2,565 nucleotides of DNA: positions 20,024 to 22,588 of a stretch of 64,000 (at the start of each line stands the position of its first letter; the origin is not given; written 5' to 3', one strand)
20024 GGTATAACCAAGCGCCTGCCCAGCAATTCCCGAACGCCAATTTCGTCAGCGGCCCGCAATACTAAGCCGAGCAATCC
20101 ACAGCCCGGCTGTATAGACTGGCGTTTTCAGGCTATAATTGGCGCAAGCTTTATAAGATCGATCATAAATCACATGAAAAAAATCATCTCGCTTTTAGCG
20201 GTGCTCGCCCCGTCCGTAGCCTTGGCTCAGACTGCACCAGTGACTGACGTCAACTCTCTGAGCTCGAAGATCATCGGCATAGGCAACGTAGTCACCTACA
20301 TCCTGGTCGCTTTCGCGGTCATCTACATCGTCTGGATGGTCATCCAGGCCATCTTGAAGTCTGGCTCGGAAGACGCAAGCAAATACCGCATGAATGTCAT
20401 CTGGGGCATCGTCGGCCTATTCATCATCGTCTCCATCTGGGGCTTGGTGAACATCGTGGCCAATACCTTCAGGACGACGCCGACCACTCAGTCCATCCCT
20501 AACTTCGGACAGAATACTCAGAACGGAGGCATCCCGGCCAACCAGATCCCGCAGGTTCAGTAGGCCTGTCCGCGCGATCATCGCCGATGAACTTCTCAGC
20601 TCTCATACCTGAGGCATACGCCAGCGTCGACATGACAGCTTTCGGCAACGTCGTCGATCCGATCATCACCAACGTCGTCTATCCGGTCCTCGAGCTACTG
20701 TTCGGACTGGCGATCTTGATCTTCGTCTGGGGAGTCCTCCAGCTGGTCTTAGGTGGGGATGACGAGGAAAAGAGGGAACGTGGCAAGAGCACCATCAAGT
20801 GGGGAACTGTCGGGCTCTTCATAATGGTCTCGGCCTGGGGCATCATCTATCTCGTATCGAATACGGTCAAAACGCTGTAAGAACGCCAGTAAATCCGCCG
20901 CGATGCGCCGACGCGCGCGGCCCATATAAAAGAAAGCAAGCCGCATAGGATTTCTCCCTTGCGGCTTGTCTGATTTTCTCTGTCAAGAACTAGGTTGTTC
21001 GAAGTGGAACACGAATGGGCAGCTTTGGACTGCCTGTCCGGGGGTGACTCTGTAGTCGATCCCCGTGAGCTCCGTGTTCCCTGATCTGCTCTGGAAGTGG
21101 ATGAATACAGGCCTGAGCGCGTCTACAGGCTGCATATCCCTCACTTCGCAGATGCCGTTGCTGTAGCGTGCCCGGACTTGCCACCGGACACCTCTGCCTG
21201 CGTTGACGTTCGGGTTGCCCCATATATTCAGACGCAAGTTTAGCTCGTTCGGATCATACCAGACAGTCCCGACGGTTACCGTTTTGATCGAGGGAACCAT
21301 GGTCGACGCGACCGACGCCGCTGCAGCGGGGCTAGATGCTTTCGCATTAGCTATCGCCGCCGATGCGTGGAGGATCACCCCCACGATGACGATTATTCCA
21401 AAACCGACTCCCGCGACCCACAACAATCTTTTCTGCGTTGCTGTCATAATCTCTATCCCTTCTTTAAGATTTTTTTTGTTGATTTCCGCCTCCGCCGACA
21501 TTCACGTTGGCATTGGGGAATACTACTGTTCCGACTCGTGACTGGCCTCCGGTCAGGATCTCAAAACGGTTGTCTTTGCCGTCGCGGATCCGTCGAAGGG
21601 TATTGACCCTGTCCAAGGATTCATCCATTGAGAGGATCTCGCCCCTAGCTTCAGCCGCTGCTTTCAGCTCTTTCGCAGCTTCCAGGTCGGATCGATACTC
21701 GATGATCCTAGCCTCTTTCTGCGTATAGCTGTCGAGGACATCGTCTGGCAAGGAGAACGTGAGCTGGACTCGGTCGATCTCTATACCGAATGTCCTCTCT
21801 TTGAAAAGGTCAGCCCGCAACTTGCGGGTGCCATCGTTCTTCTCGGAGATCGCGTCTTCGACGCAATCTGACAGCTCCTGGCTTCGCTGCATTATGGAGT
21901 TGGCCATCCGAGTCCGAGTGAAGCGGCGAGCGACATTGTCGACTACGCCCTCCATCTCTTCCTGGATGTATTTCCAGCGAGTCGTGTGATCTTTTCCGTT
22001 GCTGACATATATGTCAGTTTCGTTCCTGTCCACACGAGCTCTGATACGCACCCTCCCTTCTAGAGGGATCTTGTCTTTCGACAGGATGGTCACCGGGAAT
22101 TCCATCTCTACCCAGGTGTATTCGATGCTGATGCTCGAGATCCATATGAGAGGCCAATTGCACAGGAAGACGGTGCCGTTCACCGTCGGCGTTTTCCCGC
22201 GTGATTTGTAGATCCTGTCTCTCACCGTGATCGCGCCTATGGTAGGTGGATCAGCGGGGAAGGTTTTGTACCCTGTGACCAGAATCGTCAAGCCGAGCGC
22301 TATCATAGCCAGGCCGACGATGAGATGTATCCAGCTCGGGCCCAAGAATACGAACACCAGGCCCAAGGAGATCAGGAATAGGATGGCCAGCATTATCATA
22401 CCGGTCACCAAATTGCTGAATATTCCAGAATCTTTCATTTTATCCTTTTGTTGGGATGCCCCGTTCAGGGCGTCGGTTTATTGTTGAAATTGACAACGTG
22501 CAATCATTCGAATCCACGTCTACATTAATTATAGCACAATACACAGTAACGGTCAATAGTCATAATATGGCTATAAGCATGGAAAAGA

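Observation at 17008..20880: Tandem array of six divergent paralogs encoding small two-TM proteins with a WG(L/I)VN helix, co-operonic with an orphan solute-binding protein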

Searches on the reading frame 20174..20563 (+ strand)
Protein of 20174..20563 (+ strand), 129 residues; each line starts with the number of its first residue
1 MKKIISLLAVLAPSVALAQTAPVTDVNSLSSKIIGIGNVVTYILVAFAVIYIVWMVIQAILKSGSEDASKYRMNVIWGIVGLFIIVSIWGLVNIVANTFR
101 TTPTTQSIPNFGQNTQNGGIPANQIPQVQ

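Call 3: search_protein_families(library=pfam, proteins=[window:20174-20563:+], max_evalue=1)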
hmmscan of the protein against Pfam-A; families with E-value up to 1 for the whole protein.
window:20174-20563:+ (129 aa): 6 families
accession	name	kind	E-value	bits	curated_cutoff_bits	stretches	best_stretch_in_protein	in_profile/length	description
PF18895.5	T4SS_pilin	-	2.1e-10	41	26.6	1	35-95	11-71/71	Type IV secretion system pilin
PF22503.1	DUF6992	-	0.00045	20.9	27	1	43-86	1-43/122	Family of unknown function (DUF6992)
PF06664.17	WLS-like_TM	-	0.0029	17.4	28.3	1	32-104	139-220/247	Wntless-like, transmembrane domain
PF25592.1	DUF7937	-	0.0051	16.1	31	1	9-100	144-233/402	Domain of unknown function (DUF7937)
PF12725.13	DUF3810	-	0.042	13.7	28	1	36-93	24-83/311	Protein of unknown function (DUF3810)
PF20990.2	DUF2207_C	-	0.5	10.4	33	1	32-97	133-187/247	Predicted membrane protein (DUF2207) C-terminal domain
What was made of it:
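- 20174..20563 (+): Pilin orthogroup 4/5, copy B (129 aa). It has a canonical signal peptide (ends ALA|QT), an ITDVNSL motif, the hairpin with WGLVNI, and a disordered tail. It is a candidate abundant ('major') subunit. PF18895 at 41.0 bits (call 3).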

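Call 4: search_protein_families(library=ncbifam, proteins=[window:20174-20563:+], max_evalue=1)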
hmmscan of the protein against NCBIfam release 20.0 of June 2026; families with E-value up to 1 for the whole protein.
window:20174-20563:+ (129 aa): 6 families
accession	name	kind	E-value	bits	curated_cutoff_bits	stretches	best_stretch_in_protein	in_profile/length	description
NF045849.1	ICE_MMCAP2_0565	equivalog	1e-06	28.3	40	1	27-98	7-79/80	Mbov_0395 family pilin-like conjugal transfer protein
NF046050.1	CPBP_fam_MroQ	equivalog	0.0023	17.4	270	1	5-103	13-110/243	intramembrane glutamic endopeptidase MroQ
NF033671.1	polymyxin_MCR7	exception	0.091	11.3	1250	1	28-98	71-144/539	MCR-7 family phosphoethanolamine--lipid A transferase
NF047664.1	LIMLP_16025_fam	subfamily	0.15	12.1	140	1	63-81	48-66/80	LIMLP_16025 family protein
NF046000.1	MAG1210_fam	subfamily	0.21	10.2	275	1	31-95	57-121/550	MAG1210 family protein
NF038239.1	T6SS_TssL_short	exception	0.53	9.7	180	1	3-63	143-203/207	type VI secretion system protein TssL, short form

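Call 46: find_homologous_proteins(query=window:20174-20560:+, max_evalue=0.001)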
Query window:20174-20560:+ (129 aa): 167 proteins with E <= 0.001 among 282 candidates; the best 120 are listed.
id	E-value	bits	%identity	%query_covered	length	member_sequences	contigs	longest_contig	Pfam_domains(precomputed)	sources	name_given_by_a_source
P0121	2.0e-73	262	100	100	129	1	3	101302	PF18895.6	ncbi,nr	ncbi:MAG: hypothetical protein KGI45_02340 [Patescibacteria group bacterium]|nr:hypothetical protein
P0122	1.9e-51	191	72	100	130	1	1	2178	PF18895.6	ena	-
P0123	4.4e-48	180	68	100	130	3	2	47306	PF18895.6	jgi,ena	-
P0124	5.3e-48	180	69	100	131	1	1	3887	PF18895.6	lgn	-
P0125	5.5e-48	180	67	100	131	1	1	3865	PF18895.6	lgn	-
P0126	2.1e-47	178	67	100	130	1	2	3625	PF18895.6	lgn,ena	-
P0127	2.1e-47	178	66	100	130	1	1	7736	PF18895.6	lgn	-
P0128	4.9e-47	177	64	100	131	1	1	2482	PF18895.6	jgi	jgi:hypothetical protein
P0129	8.9e-47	176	67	100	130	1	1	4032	PF18895.6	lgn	-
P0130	8.9e-47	176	65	100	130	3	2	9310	PF18895.6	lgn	-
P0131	2.0e-46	175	65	100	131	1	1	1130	PF18895.6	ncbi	-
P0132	2.7e-46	174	64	100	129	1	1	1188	PF18895.6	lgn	-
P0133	3.1e-46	174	67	100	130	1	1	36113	PF18895.6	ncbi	-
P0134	4.7e-46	174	64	100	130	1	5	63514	PF18895.6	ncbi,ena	-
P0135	9.4e-46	173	68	99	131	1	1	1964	PF18895.6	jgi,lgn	jgi:hypothetical protein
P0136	2.3e-45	171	63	100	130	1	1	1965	PF18895.6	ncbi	-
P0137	6.0e-45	170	63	100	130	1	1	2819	PF18895.6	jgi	jgi:hypothetical protein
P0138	1.9e-44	168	64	100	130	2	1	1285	PF18895.6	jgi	jgi:FtsH-binding integral membrane protein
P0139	1.9e-44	168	63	100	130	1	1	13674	PF18895.6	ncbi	-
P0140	2.6e-44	168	64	100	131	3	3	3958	PF18895.6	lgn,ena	-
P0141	3.1e-44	168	64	100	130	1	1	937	PF18895.6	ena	-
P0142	4.1e-44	167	63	100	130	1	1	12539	PF18895.6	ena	-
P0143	4.8e-44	167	65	100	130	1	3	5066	PF18895.6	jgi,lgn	jgi:glucan phosphoethanolaminetransferase (alkaline phosphatase superfamily)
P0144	7.3e-44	167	64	100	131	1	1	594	PF18895.6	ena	-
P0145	1.1e-43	166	60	100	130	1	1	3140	PF18895.6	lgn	-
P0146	1.2e-43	166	63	99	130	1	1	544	PF18895.6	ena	-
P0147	1.7e-43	165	65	100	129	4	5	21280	PF18895.6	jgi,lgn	jgi:uncharacterized membrane protein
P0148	1.7e-43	165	64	100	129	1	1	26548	PF18895.6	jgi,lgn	-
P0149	2.3e-43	165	61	100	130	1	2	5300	PF18895.6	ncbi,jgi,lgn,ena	-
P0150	2.6e-43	165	61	100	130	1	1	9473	PF18895.6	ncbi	-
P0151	4.1e-43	164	64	100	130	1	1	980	PF18895.6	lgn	-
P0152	4.5e-43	164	62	100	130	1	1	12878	PF18895.6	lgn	-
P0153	4.9e-43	164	63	100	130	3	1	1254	PF18895.6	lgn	-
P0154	6.0e-43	164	61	100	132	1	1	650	PF18895.6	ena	-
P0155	1.2e-42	163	63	99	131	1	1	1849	PF18895.6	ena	-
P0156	1.3e-42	163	64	100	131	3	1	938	PF18895.6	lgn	-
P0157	1.3e-42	163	62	100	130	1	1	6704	PF18895.6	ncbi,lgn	-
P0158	1.4e-42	163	63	100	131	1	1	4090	PF18895.6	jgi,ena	-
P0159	2.9e-42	161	62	100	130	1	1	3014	PF18895.6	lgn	-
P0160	3.7e-42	161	60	82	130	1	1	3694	PF18895.6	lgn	-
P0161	4.2e-42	161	61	100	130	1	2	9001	PF18895.6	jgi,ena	jgi:uncharacterized membrane protein YuzA (DUF378 family)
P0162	5.3e-42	161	63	100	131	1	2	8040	PF18895.6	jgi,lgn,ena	jgi:hypothetical protein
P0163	6.1e-42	160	63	99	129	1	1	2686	PF18895.6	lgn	-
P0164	6.2e-42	160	63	100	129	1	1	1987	PF18895.6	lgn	-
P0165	6.4e-42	160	60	100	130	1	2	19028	PF18895.6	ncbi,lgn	-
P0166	7.4e-42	160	63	83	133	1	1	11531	PF18895.6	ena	-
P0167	2.2e-41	159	59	100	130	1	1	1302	PF18895.6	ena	-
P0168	2.2e-41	159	59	100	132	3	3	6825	PF18895.6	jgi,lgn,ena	-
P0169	4.3e-41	158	61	100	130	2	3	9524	PF18895.6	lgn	-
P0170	5.2e-41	157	62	100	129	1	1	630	PF18895.6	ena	-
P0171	5.4e-41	157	65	98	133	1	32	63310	PF18895.6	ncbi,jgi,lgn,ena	-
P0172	6.8e-41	157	61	100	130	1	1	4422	PF18895.6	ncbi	-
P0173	1.4e-40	156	61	100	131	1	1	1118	PF18895.6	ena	-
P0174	1.5e-40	156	59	100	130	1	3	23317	PF18895.6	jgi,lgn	jgi:hypothetical protein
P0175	2.7e-40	155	62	100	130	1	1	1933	PF18895.6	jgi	jgi:hypothetical protein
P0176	2.8e-40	155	60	100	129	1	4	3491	PF18895.6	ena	-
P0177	4.7e-40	154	62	100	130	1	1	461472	PF18895.6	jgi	-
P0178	6.6e-40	154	62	100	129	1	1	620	PF18895.6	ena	-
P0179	6.7e-40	154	59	100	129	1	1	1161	PF18895.6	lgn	-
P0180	8.5e-40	153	59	100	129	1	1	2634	PF18895.6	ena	-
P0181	8.6e-40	153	59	100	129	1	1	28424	PF18895.6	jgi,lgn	jgi:hypothetical protein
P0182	8.8e-40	153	58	99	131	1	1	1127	PF18895.6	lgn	-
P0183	1.0e-39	153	62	98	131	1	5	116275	PF18895.6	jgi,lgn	jgi:hypothetical protein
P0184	3.7e-39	151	61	100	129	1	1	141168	PF18895.6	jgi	jgi:hypothetical protein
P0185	5.9e-39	151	56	100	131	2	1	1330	PF18895.6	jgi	jgi:hypothetical protein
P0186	1.4e-38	150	60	100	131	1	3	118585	PF18895.6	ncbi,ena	-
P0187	2.4e-38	149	56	100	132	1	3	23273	PF18895.6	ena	-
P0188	4.0e-38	148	54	100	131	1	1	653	PF18895.6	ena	-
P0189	4.1e-38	148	62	99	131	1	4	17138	PF18895.6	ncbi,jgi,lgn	jgi:hypothetical protein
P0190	8.1e-38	147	60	99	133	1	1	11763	PF18895.6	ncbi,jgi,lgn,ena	ncbi:MAG: hypothetical protein WCT02_02260 [Candidatus Paceibacterota bacterium]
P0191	1.8e-37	146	57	100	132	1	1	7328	PF18895.6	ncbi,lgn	-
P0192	1.8e-37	146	58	100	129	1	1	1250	PF18895.6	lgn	-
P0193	2.0e-37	146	57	100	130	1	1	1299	PF18895.6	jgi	jgi:hypothetical protein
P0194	2.1e-37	146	57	100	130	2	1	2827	PF18895.6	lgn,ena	-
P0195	4.2e-37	145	61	99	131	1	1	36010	PF18895.6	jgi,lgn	jgi:hypothetical protein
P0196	7.7e-37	144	56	100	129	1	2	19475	PF18895.6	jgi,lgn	-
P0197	1.2e-36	143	58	100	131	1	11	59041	PF18895.6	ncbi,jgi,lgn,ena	-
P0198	1.2e-36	143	58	94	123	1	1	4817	PF18895.6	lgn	-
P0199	1.5e-36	143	67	81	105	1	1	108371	PF18895.6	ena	-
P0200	1.7e-36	143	56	100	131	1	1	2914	PF18895.6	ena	-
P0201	3.4e-36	142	56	100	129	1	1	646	PF18895.6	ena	-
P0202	6.3e-36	141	55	100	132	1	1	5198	PF18895.6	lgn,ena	-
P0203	9.4e-36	140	59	100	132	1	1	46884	PF18895.6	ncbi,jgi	ncbi:MAG: pilin [Candidatus Paceibacterota bacterium]|jgi:ABC-type glucose/galactose transport syste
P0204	2.0e-35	139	56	99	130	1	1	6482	PF18895.6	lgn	-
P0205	2.7e-35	139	58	94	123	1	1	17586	PF18895.6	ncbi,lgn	-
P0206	8.2e-35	137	53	100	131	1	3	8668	PF18895.6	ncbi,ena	-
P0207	1.4e-34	137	59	94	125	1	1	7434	PF18895.6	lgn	-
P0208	5.7e-34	135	55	100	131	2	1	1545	PF18895.6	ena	-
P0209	1.4e-33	133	59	99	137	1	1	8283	PF18895.6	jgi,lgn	jgi:hypothetical protein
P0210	4.0e-33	132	53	100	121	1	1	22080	PF18895.6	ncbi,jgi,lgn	ncbi:MAG: pilin [Candidatus Paceibacterota bacterium]|jgi:hypothetical protein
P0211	2.0e-32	130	52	100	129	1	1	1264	PF18895.6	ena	-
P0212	6.3e-32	128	52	99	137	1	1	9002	PF18895.6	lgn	-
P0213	8.4e-32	128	53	91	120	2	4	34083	PF18895.6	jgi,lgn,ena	-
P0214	1.0e-31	127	49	100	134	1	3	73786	PF18895.6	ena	-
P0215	1.7e-31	127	52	100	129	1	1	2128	PF18895.6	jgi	-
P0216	1.9e-31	127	55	73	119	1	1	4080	PF18895.6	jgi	jgi:RsiW-degrading membrane proteinase PrsW (M82 family)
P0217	4.4e-31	125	49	98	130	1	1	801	PF18895.6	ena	-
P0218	6.1e-31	125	51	96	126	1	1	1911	PF18895.6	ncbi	-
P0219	1.0e-30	124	52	94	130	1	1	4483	PF18895.6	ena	-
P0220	5.0e-30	122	56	94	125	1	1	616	PF18895.6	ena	-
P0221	1.5e-29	120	55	98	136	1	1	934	PF18895.6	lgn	-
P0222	1.6e-27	114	57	74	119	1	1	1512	PF18895.6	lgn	-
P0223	2.0e-27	114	55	82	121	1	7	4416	PF18895.6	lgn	-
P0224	1.3e-25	108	49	100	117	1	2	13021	PF18895.6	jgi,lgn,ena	jgi:Na+/proline symporter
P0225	3.4e-25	106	49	100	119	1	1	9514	PF18895.6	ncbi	-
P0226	6.0e-25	106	54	88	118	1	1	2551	PF18895.6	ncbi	-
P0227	1.3e-24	105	51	84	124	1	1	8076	PF18895.6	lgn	-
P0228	1.9e-24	104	48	100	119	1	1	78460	PF18895.6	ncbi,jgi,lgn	ncbi:MAG: hypothetical protein RLY66_391 [Candidatus Parcubacteria bacterium]|jgi:uncharacterized me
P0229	3.2e-24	103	65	73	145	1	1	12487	PF18895.6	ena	-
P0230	6.9e-24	102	59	82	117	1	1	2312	PF18895.6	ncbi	-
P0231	7.2e-24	102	46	74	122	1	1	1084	PF18895.6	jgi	jgi:hypothetical protein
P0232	1.1e-23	101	54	74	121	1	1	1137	PF18895.6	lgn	-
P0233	1.8e-23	101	50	100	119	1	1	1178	PF18895.6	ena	-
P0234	5.8e-23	99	46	85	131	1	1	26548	PF18895.6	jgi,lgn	-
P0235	1.9e-22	98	50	100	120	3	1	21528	PF18895.6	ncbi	-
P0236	1.1e-21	95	49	84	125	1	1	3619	PF18895.6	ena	-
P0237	1.2e-21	95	52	85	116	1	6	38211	PF18895.6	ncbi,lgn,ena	ncbi:MAG: pilin [Patescibacteria group bacterium]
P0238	1.5e-21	95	47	100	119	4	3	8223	PF18895.6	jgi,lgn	jgi:hypothetical protein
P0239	3.0e-21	94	45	100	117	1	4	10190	PF18895.6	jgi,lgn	jgi:Na+/proline symporter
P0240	4.7e-21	93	42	100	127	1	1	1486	PF18895.6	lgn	-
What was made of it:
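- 20174..20563 (+): 167 homologues were returned; all 120 listed are PF18895 (call 46).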

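Call 53: predict_structure(alignment_id=A3)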
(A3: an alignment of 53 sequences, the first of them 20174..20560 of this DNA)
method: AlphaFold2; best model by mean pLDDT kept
length: 129 residues; sequences in the alignment: 53
mean_pLDDT: 75.6   pTM: 0.51
mean pLDDT of the five models: 75.6, 74.7, 73.2, 70.3, 69.9
residues with pLDDT >= 90: 29; 70-90: 51; 50-70: 48; < 50: 1
segments of 3 or more residues with pLDDT < 50: none
pLDDT, mean of each block of 10 residues (from residue 1): 73 65 67 81 92 91 83 91 92 79 57 54 55
secondary structure, 60 per line:
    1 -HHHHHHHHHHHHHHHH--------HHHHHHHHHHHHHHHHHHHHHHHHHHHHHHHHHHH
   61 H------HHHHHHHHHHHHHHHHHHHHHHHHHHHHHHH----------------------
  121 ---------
elements in order: H2-17 H26-61 H68-98
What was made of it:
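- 20174..20563 (+): AF2 model with pLDDT 75.6 (call 53).
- On VirB2-type T4SS pilin (functional class): The AF2 model shows helices 26-61 and 68-98 (call 53).
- Checked: The AF2 model of paralog 5 shows a signal helix, helix 26-61, a loop, helix 68-98 and a disordered tail (call 53).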

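Call 55: fold_search(model_id=the predicted structure, library=pdb)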
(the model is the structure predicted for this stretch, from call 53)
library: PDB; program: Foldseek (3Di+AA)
matches with E <= 10: 89; with E <= 0.001: 0
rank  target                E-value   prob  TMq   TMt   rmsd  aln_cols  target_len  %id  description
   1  6cnn_A                2.3e+00  0.44  0.45  0.19  12.1        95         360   13  Cryo-EM structure of the human SK4/calmodulin channel complex in the Ca2+ bound state I (released 2018-05-02)
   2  6bz3_A                2.6e+00  0.44  0.45  0.46  15.3       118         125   10  Complex structure of FAK FAT domain and DCC P3 motif (released 2018-04-04)
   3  1ow6_A                2.8e+00  0.12  0.26  0.25  17.2       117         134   12  Paxillin LD4 motif bound to the Focal Adhesion Targeting (FAT) domain of the Focal Adhesion Kinase (released 2003-10-21)
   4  7uq2_A                3.0e+00  0.87  0.49  0.69   1.3        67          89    6  Vs.4 from T4 phage in complex with cGAMP (released 2023-02-08)
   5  3u3f_C                3.0e+00  0.57  0.47  0.48   7.9        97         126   14  Structural basis for the interaction of Pyk2 PAT domain with paxillin LD motifs (released 2012-10-24)
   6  7s5c_C                3.2e+00  0.77  0.39  0.75   2.4        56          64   11  M. xanthus ferritin-like protein EncB (released 2022-02-02)
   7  7w7z                  3.2e+00  0.47  0.46  0.41   8.2        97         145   13  Crystal Structure of human Focal Adhesion Targeting (FAT) domain of the Focal Adhesion Kinase (released 2022-12-21)
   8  4xef_D                3.2e+00  0.35  0.41  0.39   8.3       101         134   15  Pyk2-FAT complexed with Leupaxin LD motif LD1 (released 2015-12-23)
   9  6lqg_D                3.2e+00  0.20  0.32  0.41  11.3        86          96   19  Human gamma-secretase in complex with small molecule Avagacestat (released 2021-01-27)
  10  3gm2                  3.4e+00  0.51  0.47  0.48   8.0        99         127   13  Crystal Structure of the Focal Adhesion Targeting (FAT) Domain of Pyk2 (released 2009-05-05)
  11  4xef_A                3.6e+00  0.51  0.44  0.42   3.1        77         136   12  Pyk2-FAT complexed with Leupaxin LD motif LD1 (released 2015-12-23)
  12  4ijj_A                3.6e+00  0.13  0.31  0.31   5.9        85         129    8  Structure of transcription factor DksA2 from Pseudomonas aeruginosa (released 2013-02-27)
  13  8a6x_B                3.8e+00  0.47  0.43  0.16   2.5        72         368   17  Crystal structure of a chimeric LOV-Histidine kinase SB2F1 (asymmetrical variant, trigonal form with long c axis) (released 2024-01-10)
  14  9c3i_S                3.8e+00  0.11  0.34  0.22  18.1       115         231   12  Rebuilt CNOT3/tRNA-LEU structure (released 2024-12-04)
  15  8ibh                  4.1e+00  0.54  0.45  0.71   2.8        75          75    7  Cep57 C-terminal domain (released 2024-02-14)
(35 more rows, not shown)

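Call 70: search_protein_families(library=padloc, proteins=[window:20174-20563:+], max_evalue=0.01)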
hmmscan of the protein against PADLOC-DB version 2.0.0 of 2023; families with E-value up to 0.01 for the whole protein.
window:20174-20563:+ (129 aa): 0 families

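Call 71: search_protein_families(library=phrogs, proteins=[window:20174-20563:+], max_evalue=0.01)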
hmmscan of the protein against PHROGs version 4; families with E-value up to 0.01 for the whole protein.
window:20174-20563:+ (129 aa): 0 families

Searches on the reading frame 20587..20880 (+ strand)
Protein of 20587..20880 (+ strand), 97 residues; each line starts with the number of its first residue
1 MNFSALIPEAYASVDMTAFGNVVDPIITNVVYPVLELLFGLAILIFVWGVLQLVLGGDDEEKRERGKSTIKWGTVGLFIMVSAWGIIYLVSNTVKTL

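Call 3: search_protein_families(library=pfam, proteins=[window:20587-20880:+], max_evalue=1)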
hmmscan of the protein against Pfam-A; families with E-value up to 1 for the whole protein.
window:20587-20880:+ (97 aa): 6 families
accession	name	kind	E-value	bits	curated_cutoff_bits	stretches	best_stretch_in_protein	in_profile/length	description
PF18895.5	T4SS_pilin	-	3.1e-14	53.2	26.6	1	23-89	5-70/71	Type IV secretion system pilin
PF01741.23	MscL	-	0.015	16.1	27.4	1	17-75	25-74/123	Large-conductance mechanosensitive channel, MscL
PF15062.11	ARL6IP6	-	0.024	15.3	27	0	68-91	25-48/86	Haemopoietic lineage transmembrane helix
PF09933.14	DUF2165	-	0.047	14.2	24.9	1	22-89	54-119/157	Predicted small integral membrane protein (DUF2165)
PF12725.13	DUF3810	-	0.16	11.8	28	1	18-91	8-86/311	Protein of unknown function (DUF3810)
PF04020.18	Phage_holin_4_2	-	0.63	11.1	28.8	0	14-54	37-77/105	Mycobacterial 4 TMS phage holin, superfamily IV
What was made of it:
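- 20587..20880 (+): Pilin orthogroup 6 (97 aa). It is the shortest member and always the last gene of the array. PF18895 at 53.2 bits, the best of the six (call 3).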

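Call 4: search_protein_families(library=ncbifam, proteins=[window:20587-20880:+], max_evalue=1)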
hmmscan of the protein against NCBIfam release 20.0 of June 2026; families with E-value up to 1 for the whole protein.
window:20587-20880:+ (97 aa): 3 families
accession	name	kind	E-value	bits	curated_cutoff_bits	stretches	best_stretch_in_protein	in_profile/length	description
NF045849.1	ICE_MMCAP2_0565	equivalog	9.1e-08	31.7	40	1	18-93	4-79/80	Mbov_0395 family pilin-like conjugal transfer protein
NF010557.0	PRK13952.1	equivalog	0.023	14.8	159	1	17-74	27-87/142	large conductance mechanosensitive channel protein MscL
NF010558.0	PRK13953.1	equivalog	0.15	12.1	197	1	10-40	21-51/128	large conductance mechanosensitive channel protein MscL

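Call 70: search_protein_families(library=padloc, proteins=[window:20587-20880:+], max_evalue=0.01)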
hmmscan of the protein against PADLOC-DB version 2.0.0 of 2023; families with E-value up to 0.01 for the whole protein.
window:20587-20880:+ (97 aa): 0 families

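Call 71: search_protein_families(library=phrogs, proteins=[window:20587-20880:+], max_evalue=0.01)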
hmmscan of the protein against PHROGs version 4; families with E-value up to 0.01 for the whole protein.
window:20587-20880:+ (97 aa): 1 family
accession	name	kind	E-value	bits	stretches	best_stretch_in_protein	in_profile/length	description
phrog_7742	-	unknown function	0.0079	17.6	1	26-92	8-75/92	-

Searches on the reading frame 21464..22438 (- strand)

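Call 9: search_protein_families(library=pfam, proteins=[window:21464-22438:-], max_evalue=0.001)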
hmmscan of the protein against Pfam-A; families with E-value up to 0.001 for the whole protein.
window:21464-22438:- (324 aa): 1 family
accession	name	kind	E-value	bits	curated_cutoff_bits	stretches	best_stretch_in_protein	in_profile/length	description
PF01145.31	Band_7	-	8.1e-08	33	23.6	1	95-257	29-174/176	SPFH domain / Band 7 family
